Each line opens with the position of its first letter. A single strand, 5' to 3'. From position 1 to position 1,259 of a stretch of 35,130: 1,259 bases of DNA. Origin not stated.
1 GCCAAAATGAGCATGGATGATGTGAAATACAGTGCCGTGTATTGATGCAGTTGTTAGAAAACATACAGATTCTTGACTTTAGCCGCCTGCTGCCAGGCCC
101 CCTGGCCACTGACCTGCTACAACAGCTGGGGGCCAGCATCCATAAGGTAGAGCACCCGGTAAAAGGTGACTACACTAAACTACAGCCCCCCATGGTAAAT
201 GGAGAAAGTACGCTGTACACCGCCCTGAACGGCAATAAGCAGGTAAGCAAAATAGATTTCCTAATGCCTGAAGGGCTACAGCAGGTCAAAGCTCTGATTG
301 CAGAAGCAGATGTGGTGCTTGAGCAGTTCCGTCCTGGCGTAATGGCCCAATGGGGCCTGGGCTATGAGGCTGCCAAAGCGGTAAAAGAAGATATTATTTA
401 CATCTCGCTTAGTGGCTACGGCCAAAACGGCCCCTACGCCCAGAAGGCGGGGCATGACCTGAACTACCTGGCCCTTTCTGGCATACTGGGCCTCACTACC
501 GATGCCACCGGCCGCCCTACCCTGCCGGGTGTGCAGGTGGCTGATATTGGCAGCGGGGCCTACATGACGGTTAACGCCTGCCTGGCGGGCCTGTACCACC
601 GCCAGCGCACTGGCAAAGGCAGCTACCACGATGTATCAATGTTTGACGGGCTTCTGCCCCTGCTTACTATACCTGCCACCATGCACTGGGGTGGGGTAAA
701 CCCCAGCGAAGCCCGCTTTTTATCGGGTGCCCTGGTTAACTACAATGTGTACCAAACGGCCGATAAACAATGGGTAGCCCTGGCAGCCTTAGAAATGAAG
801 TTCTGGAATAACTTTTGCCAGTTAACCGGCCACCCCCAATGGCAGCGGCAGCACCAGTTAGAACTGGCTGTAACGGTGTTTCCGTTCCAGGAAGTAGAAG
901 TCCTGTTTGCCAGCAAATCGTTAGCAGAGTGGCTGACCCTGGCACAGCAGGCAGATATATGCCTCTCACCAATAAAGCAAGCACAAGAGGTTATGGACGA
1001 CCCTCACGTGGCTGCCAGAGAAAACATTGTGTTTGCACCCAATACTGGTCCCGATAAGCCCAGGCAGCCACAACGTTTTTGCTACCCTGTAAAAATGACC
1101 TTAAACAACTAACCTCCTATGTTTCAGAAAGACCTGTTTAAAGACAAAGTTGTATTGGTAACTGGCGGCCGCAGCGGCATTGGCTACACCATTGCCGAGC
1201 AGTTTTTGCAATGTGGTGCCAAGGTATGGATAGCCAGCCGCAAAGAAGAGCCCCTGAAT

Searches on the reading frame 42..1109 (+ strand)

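Call 36: search_protein_families(library=pfam, proteins=[window:42-1109:+], max_evalue=0.0001)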
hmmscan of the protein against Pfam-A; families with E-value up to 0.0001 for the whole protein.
window:42-1109:+ (356 aa): 1 family
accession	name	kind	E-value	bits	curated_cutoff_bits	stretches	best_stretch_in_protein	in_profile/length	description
PF02515.22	CoA_transf_3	-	5.5e-85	286.1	23.3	1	5-336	1-336/366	CoA-transferase family III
